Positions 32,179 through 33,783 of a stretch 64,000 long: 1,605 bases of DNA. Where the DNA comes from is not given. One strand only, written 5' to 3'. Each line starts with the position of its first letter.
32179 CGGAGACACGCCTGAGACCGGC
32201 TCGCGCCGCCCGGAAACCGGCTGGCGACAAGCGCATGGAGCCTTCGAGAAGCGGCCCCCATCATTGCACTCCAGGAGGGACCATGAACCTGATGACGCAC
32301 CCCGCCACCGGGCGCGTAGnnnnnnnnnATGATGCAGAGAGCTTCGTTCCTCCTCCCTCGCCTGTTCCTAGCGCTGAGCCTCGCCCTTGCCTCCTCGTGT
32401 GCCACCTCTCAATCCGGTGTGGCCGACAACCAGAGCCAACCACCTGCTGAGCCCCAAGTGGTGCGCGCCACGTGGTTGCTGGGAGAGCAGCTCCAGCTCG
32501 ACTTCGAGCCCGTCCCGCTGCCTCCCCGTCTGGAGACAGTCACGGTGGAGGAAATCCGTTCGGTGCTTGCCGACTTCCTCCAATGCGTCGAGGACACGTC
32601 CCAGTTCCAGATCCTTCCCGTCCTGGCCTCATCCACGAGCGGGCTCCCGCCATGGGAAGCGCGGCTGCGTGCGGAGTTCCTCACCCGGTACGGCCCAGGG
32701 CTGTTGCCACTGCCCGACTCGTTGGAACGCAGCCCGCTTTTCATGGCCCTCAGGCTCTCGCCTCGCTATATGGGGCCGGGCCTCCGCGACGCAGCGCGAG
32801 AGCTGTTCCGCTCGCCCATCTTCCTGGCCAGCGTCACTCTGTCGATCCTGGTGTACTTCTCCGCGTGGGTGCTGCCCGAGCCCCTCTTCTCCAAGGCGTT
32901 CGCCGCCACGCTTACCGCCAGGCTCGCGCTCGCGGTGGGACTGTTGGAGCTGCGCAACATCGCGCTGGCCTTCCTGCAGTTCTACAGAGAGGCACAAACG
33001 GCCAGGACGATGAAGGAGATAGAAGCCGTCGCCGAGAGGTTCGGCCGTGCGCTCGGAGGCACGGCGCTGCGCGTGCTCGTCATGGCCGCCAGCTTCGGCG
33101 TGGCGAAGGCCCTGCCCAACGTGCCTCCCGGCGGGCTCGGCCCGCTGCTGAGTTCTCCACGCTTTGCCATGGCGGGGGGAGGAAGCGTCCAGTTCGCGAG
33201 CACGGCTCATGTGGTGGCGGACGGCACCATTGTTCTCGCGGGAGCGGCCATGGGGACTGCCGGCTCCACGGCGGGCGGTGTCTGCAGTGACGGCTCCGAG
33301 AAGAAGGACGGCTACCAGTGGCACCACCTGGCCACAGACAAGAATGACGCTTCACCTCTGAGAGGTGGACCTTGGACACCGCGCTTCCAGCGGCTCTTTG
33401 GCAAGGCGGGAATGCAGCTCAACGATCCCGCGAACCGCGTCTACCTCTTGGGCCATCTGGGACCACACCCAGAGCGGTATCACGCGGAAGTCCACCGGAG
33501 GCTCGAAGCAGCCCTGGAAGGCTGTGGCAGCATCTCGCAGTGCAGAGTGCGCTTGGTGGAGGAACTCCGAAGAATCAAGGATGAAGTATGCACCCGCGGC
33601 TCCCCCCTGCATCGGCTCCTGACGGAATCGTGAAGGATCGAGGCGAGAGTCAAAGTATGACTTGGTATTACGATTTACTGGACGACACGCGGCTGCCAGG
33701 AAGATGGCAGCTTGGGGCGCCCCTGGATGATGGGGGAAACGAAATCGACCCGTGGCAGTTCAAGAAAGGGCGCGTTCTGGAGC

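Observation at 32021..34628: Lipoprotein WHH/AHH-type HNH nuclease toxin plus immunity cassette, flanked by 130-bp direct repeats from the 3' end of the upstream gene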

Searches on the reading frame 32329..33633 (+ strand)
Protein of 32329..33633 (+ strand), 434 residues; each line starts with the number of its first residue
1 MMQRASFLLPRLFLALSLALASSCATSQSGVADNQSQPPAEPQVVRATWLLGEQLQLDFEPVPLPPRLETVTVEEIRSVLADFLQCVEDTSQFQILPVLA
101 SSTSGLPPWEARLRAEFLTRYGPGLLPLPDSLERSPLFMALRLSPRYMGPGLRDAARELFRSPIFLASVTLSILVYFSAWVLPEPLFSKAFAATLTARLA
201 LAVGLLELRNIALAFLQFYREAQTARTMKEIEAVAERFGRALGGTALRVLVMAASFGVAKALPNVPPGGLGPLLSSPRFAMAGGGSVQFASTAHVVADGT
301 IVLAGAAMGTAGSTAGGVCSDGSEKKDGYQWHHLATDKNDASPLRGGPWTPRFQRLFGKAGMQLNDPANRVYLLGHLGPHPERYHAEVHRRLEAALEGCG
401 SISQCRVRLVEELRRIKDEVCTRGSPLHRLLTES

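Call 4: search_protein_families(library=pfam, proteins=[window:32329-33633:+], max_evalue=0.01)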
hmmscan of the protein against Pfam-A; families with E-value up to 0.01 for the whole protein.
window:32329-33633:+ (434 aa): 1 family
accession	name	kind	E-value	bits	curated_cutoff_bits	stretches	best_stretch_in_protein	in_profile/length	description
PF14412.12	AHH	-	1.5e-18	67.2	22.3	1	322-420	10-111/111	A nuclease family of the HNH/ENDO VII superfamily with conserved AHH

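Call 5: search_protein_families(library=ncbifam, proteins=[window:32329-33633:+], max_evalue=0.01)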
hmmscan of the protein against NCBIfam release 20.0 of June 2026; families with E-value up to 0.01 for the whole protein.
window:32329-33633:+ (434 aa): 1 family
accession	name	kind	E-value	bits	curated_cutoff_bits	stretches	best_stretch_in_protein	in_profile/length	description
NF050093.1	SitA5_escort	subfamily_domain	5.3e-21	75.3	160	1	138-256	138-255/262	SitA5 family polymorphic toxin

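Call 12: find_homologous_proteins(query=window:32329-33633:+)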
Query window:32329-33633:+ (434 aa): 422 proteins with E <= 0.001 among 8000 candidates; the best 120 are listed.
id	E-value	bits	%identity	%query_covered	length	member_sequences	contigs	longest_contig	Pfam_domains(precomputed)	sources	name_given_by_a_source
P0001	1.1e-283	958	100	100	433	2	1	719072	PF14412.13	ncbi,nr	ncbi:hypothetical protein DAT35_17910 [Vitiosangium sp. GDMCC 1.1324]|nr:hypothetical protein DAT35_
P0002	1.8e-237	806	86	95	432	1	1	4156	PF14412.13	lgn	-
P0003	1.6e-232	790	91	90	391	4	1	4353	PF14412.13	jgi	jgi:hypothetical protein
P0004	2.0e-205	700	75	95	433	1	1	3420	PF14412.13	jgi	jgi:hypothetical protein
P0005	1.0e-202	692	76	93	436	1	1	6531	PF14412.13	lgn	-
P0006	3.1e-200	683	73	96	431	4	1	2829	PF14412.13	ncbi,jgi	jgi:hypothetical protein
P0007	9.6e-195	665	72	95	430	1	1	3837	PF14412.13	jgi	jgi:hypothetical protein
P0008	2.1e-194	664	71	100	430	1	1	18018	PF14412.13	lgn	-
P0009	8.4e-194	662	73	95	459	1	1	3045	PF14412.13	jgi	jgi:hypothetical protein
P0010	4.5e-193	660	77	88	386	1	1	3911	PF14412.13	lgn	-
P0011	3.6e-192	657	76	90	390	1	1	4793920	PF14412.13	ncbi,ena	-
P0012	1.0e-191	655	71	95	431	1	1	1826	PF14412.13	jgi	jgi:A nuclease family of the HNH/ENDO VII superfamily with conserved AHH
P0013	1.3e-191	655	72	98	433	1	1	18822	PF14412.13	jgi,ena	-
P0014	1.9e-191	654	72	95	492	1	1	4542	PF14412.13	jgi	jgi:hypothetical protein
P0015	1.3e-190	652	77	89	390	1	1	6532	PF14412.13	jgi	jgi:hypothetical protein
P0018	1.1e-187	642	70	95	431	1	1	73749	PF14412.13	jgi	jgi:hypothetical protein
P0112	3.0e-145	502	56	95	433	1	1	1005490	PF14412.13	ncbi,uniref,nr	ncbi:AHH domain-containing protein [Vitiosangium sp. GDMCC 1.1324]|uniref:AHH domain-containing prot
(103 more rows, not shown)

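Call 34: find_encoding_contigs(protein=P0003, flank=5000, max_places=4)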
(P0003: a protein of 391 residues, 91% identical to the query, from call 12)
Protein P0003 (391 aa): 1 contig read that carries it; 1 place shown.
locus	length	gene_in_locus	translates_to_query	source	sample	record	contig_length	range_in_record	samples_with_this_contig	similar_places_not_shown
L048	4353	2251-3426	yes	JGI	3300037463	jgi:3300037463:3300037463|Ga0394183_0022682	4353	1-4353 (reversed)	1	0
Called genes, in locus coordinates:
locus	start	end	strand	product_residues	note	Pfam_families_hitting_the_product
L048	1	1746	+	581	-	?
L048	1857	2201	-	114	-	-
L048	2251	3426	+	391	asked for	PF14412:AHH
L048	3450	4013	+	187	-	PF07791:Imm11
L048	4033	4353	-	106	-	?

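Call 35: find_encoding_contigs(protein=P0002, flank=5000, max_places=4)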
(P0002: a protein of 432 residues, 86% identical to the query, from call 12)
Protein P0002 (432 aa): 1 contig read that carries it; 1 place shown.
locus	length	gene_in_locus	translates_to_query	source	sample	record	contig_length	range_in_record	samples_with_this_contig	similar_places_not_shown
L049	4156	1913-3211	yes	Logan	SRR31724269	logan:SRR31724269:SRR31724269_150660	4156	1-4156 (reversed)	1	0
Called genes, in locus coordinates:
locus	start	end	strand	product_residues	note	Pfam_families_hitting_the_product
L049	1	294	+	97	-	?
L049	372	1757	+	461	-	PF00696:AA_kinase, PF01842:ACT (faint), PF22468:ACT_9, PF13840:ACT_7, PF22468:ACT_9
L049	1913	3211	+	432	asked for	PF14412:AHH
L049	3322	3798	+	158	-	PF07791:Imm11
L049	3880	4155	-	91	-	?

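Call 38: find_encoding_contigs(protein=P0011, flank=6000, max_places=3)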
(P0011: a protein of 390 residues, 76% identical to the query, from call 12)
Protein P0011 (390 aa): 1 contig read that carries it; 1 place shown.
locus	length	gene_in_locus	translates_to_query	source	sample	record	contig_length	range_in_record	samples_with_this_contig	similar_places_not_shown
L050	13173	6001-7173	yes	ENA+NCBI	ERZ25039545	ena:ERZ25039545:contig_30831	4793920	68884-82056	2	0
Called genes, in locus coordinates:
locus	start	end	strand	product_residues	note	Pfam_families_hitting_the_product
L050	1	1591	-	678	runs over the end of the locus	PF12770:CHAT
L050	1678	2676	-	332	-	PF01207:Dus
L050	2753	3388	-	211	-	PF02798:GST_N, PF13417:GST_N_3, PF13409:GST_N_2, PF00043:GST_C, PF13410:GST_C_2, PF14497:GST_C_3 (weak)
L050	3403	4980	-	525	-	PF00069:Pkinase, PF07714:PK_Tyr_Ser-Thr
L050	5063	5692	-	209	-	-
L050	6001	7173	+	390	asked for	PF14412:AHH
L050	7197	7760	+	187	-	PF07791:Imm11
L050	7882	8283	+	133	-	-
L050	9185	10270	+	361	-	PF06114:Peptidase_M78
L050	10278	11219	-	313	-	PF18746:aGPT-Pplase3, PF18724:ADDT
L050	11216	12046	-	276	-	-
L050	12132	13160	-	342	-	PF00303:Thymidylat_synt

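Call 39: find_encoding_contigs(protein=P0008, flank=6000, max_places=3)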
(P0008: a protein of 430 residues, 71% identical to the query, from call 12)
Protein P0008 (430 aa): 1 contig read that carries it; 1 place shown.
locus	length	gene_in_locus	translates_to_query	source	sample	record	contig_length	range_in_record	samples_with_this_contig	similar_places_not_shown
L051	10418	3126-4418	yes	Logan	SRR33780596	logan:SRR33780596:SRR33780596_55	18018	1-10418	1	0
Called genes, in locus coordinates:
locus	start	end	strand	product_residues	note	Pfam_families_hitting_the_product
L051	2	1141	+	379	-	?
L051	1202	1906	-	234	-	-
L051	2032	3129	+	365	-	PF01047:MarR, PF12802:MarR_2, PF13412:HTH_24 (weak)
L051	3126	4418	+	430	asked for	PF14412:AHH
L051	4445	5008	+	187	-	PF07791:Imm11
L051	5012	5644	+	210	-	PF01551:Peptidase_M23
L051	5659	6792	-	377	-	-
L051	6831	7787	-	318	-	PF01656:CbiA, PF02374:ArsA_ATPase (faint), PF06564:CBP_BcsQ, PF09140:MipZ (faint), PF10609:ParA (weak), PF13614:AAA_31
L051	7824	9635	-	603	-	PF02985:HEAT (faint), PF13646:HEAT_2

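Call 40: find_encoding_contigs(protein=P0013, flank=6000, max_places=3)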
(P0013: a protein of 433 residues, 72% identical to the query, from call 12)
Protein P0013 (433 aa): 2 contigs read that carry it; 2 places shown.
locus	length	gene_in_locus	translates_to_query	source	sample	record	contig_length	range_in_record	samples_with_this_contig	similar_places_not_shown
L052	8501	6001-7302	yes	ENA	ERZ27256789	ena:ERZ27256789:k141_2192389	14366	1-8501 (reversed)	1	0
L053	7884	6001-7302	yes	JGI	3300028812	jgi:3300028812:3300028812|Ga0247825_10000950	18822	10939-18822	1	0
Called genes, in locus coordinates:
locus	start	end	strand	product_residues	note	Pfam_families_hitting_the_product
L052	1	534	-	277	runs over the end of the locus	PF00561:Abhydrolase_1, PF12146:Hydrolase_4, PF12697:Abhydrolase_6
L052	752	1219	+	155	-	PF00578:AhpC-TSA, PF08534:Redoxin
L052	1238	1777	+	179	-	PF05721:PhyH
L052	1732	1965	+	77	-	PF05721:PhyH (faint)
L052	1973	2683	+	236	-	PF00903:Glyoxalase, PF08241:Methyltransf_11 (faint)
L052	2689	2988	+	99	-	-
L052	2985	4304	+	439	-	PF00067:p450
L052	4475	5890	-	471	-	PF01565:FAD_binding_4, PF08031:BBE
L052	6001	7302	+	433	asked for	PF14412:AHH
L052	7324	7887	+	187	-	PF07791:Imm11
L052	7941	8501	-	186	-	?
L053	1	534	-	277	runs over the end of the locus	PF00561:Abhydrolase_1, PF12146:Hydrolase_4, PF12697:Abhydrolase_6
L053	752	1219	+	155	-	PF00578:AhpC-TSA, PF08534:Redoxin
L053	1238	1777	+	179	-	PF05721:PhyH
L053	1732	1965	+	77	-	PF05721:PhyH (faint)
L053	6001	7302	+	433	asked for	PF14412:AHH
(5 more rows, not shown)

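Call 41: find_encoding_contigs(protein=P0018, flank=6000, max_places=3)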
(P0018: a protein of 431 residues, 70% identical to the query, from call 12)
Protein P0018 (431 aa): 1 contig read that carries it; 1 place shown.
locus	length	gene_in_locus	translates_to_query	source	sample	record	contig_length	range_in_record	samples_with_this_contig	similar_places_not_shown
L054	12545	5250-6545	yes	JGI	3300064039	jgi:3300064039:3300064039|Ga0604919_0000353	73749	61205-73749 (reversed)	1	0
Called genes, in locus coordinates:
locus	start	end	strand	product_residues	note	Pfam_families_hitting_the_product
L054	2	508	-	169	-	?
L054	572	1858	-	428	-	-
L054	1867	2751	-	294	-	-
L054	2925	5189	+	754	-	PF20597:pAdhesive_15, PF02412:TSP_3 (faint), PF13385:Laminin_G_3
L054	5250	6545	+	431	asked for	PF14412:AHH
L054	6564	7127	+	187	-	PF07791:Imm11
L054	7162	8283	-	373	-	PF00155:Aminotran_1_2, PF00266:Aminotran_5 (weak)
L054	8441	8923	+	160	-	PF00578:AhpC-TSA, PF08534:Redoxin, PF13905:Thioredoxin_8 (faint)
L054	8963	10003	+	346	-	PF00106:adh_short, PF08659:KR, PF23441:SDR (weak), PF13561:adh_short_C2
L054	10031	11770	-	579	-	PF13948:DUF4215, PF07691:PA14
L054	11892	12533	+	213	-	PF13453:Zn_ribbon_TFIIB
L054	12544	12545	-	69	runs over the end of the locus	-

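Call 63: find_encoding_contigs(protein=P0001, flank=4000, max_places=3)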
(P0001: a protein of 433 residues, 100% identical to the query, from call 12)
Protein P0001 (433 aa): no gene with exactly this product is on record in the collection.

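Call 77: search_solved_structures(query=window:32329-33633:+, max_evalue=0.01)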
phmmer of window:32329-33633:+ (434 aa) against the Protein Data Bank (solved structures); distinct sequences matched with E-value up to 0.01: 0.

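Call 86: predict_structure(alignment_id=A3)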
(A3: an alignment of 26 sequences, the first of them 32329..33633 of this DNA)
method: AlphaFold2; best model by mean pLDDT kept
length: 434 residues; sequences in the alignment: 26
mean_pLDDT: 62.0   pTM: 0.32
mean pLDDT of the five models: 62.0, 61.6, 56.1, 55.4, 50.9
residues with pLDDT >= 90: 49; 70-90: 106; 50-70: 145; < 50: 134
segments of 3 or more residues with pLDDT < 50: 1-3, 18-40, 67-69, 86-106, 124-130, 256-316, 339-345
pLDDT, mean of each block of 10 residues (from residue 1): 50 54 33 36 58 56 50 65 53 33 47 59 47 67 80 78 68 63 55 61 68 79 84 88 73 49 34 35 32 32 30 43 61 67 57 92 88 71 90 94 96 93 88 76
secondary structure, 60 per line:
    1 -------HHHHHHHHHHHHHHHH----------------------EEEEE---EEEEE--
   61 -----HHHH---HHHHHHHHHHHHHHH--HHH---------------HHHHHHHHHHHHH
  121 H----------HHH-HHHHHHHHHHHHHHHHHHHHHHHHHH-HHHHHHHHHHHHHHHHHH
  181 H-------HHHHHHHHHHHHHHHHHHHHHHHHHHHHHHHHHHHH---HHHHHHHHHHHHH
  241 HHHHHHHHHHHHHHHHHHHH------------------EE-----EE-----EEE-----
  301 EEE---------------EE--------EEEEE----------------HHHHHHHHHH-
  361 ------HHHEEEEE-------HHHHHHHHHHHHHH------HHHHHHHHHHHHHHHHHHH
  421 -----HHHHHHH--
elements in order: H8-23 E46-50 E54-58 H66-69 H73-87 H108-121 H136-161 H163-181 H189-224 H228-260 E293-295 E301-303 E329-333 H350-359 E370-374 H382-395 H402-420 H426-432

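Call 88: fold_search(model_id=the predicted structure, library=pdb)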
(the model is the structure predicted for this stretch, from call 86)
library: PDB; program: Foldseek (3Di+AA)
matches with E <= 10: 169; with E <= 0.001: 0
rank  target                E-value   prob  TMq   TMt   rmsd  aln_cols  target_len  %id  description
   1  8i9t_CH               1.0e+00  0.33  0.16  0.15  13.8       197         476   11  Cryo-EM structure of a Chaetomium thermophilum pre-60S ribosomal subunit - State Dbp10-1 (released 2023-05-17)
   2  5wa3_A                1.2e+00  0.05  0.08  0.11  21.8       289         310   15  Pyridine synthase, TbtD, from thiomuracin biosynthesis (released 2017-11-22)
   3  6hwh_W                1.3e+00  0.15  0.14  0.28  23.8       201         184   14  Structure of a functional obligate respiratory supercomplex from Mycobacterium smegmatis (released 2018-11-07)
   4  6wm9_D                1.5e+00  0.20  0.15  0.20  14.1       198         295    8  Plasmodium vivax reticulocyte binding protein 2b (PvRBP2b) bound to human monoclonal antibody 237235 (released 2021-01-27)
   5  9g9v_A                1.5e+00  0.12  0.14  0.21  14.8       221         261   13  Structure of the human two pore domain potassium ion channel TASK-3 (K2P9.1) (released 2024-12-18)
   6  7w5z_O                1.6e+00  0.18  0.12  0.32  16.5       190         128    9  Cryo-EM structure of Tetrahymena thermophila mitochondrial complex IV, composite dimer model (released 2022-04-06)
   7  8gym_O                2.1e+00  0.14  0.11  0.31  16.7       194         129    9  Cryo-EM structure of Tetrahymena thermophila respiratory mega-complex MC IV2+(I+III2+II)2 (released 2023-06-14)
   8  8esr_b                2.2e+00  0.16  0.15  0.18  15.6       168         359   12  Ytm1 associated nascent 60S ribosome (-fkbp39) State 2 (released 2022-11-30)
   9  8z11_l                2.2e+00  0.08  0.11  0.24  16.0       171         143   15  Cryo-EM structure of haptophyte photosystem I (released 2025-01-22)
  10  4r32_A                2.3e+00  0.10  0.11  0.25  13.9       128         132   16  Crystal Structure Analysis of Pyk2 and Paxillin LD motifs (released 2014-09-17)
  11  7q21_E                2.3e+00  0.10  0.14  0.27  24.4       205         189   13  III2-IV2 respiratory supercomplex from Corynebacterium glutamicum (released 2022-02-02)
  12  9cbc_B                2.3e+00  0.07  0.14  0.06  58.9       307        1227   10  Yersinia entomophaga holotoxin complex in pore conformation (released 2025-12-31)
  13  1k40                  2.6e+00  0.13  0.12  0.34  13.1       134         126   15  crystal structure of the FAT domain of focal adhesion kinase (released 2002-02-06)
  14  6wty_D                2.6e+00  0.10  0.13  0.18  14.6       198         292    8  Plasmodium vivax reticulocyte binding protein 2b (PvRBP2b) bound to human monoclonal antibody 253245 (released 2021-01-27)
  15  6ixv_D                2.6e+00  0.04  0.10  0.15  21.4       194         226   16  Crystal structure of SH3BP5-Rab11a (released 2019-03-20)
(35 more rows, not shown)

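Call 95: find_related_loci(query=A3, collection=viral_contigs, flank=8000)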
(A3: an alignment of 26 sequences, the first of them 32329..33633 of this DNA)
Query A3 (434 aa) in viral_contigs; peptide patterns used: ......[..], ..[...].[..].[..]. (x = any residue, [..] = any of these).
62 stretches matched a pattern, but none encodes a relative of the query by tblastn (E <= 1e-3).
